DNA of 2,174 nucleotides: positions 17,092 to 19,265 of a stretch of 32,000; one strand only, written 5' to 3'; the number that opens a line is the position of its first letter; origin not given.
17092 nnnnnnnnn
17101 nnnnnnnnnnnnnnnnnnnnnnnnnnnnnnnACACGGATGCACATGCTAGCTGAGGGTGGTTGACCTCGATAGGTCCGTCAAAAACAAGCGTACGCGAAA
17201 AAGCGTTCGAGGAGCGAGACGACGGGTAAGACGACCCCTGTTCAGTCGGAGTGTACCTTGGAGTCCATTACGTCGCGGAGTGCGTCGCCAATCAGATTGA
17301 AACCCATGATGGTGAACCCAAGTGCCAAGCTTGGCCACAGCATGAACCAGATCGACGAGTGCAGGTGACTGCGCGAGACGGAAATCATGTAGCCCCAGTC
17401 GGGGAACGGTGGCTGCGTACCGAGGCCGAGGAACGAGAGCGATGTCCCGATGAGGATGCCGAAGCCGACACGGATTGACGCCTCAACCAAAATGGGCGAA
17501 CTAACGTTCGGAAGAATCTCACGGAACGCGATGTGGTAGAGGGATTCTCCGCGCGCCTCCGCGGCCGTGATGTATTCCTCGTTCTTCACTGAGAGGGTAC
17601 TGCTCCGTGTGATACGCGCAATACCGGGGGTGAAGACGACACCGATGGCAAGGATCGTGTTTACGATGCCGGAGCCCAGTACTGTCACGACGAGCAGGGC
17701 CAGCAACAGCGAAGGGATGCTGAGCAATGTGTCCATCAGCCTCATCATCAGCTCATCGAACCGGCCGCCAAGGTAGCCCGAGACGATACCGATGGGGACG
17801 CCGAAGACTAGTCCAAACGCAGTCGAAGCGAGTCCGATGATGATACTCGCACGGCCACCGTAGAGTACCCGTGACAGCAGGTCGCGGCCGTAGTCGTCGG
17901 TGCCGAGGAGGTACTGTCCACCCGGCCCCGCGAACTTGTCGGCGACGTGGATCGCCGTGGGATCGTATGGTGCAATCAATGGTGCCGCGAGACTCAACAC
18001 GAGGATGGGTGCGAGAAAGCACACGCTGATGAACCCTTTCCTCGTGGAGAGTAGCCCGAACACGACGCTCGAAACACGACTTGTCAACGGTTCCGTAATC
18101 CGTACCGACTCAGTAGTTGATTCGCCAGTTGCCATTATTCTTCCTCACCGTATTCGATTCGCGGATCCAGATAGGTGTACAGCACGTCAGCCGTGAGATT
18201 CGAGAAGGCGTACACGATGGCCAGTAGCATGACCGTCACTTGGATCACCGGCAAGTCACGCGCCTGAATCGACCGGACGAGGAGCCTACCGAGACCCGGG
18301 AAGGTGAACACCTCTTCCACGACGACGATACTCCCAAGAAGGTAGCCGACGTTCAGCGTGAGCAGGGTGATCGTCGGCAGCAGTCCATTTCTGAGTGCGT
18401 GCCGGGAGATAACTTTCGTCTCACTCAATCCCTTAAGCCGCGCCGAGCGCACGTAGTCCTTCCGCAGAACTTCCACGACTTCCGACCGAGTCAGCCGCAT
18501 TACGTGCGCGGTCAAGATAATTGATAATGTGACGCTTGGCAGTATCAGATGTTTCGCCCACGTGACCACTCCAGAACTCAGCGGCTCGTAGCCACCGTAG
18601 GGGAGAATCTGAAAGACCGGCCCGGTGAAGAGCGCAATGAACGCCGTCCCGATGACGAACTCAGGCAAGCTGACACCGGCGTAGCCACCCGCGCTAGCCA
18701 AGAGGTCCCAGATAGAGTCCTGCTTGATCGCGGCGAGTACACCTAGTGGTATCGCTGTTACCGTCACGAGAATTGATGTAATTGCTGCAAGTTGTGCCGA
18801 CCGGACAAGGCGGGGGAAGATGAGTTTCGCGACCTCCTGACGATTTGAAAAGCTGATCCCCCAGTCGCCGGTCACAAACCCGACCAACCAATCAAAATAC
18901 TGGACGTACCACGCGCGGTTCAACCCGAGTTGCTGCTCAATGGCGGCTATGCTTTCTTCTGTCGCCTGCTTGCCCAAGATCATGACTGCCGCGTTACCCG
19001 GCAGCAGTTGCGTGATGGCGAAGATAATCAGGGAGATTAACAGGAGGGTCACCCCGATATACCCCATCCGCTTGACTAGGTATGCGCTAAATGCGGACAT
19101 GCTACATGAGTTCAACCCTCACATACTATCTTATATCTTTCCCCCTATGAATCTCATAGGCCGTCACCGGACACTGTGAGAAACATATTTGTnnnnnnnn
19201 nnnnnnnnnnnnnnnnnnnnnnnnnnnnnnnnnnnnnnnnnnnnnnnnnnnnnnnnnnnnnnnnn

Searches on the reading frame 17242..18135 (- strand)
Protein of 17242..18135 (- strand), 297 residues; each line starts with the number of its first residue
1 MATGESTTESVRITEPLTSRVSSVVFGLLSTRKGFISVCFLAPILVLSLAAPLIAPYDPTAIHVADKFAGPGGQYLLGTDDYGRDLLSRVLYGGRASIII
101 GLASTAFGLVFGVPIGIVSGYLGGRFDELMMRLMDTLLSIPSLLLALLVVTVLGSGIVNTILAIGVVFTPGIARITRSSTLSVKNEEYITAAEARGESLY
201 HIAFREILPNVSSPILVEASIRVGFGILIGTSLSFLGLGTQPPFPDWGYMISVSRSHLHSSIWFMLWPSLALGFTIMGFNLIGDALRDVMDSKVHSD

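Call 44: search_protein_families(library=pfam, proteins=[window:17242-18135:-], max_evalue=0.00001)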
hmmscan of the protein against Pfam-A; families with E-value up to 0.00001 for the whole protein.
window:17242-18135:- (297 aa): 1 family
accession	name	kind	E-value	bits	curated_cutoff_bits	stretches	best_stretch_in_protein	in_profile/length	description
PF00528.27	BPD_transp_1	-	5.7e-33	114.6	26.4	1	112-294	1-182/184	Binding-protein-dependent transport system inner membrane component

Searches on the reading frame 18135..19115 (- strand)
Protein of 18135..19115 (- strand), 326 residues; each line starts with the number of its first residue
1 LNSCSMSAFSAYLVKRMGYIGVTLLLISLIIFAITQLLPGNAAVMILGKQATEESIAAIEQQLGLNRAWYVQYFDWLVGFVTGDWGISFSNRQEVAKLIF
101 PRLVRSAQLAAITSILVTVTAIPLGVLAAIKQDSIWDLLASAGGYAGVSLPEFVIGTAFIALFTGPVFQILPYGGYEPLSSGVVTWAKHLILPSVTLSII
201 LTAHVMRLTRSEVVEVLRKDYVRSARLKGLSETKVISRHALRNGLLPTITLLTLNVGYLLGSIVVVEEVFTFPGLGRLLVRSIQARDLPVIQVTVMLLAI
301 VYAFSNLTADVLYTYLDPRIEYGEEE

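Call 44: search_protein_families(library=pfam, proteins=[window:18135-19115:-], max_evalue=0.00001)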
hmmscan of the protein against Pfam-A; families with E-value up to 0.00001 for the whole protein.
window:18135-19115:- (326 aa): 2 families
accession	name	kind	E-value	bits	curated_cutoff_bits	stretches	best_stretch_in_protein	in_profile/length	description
PF00528.27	BPD_transp_1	-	8.7e-38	130.3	26.4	1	121-321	1-183/184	Binding-protein-dependent transport system inner membrane component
PF19300.4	BPD_transp_1_N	-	3.4e-14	53.4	23.8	1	12-91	4-95/114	Binding-prot-dependent transport system membrane comp, N-term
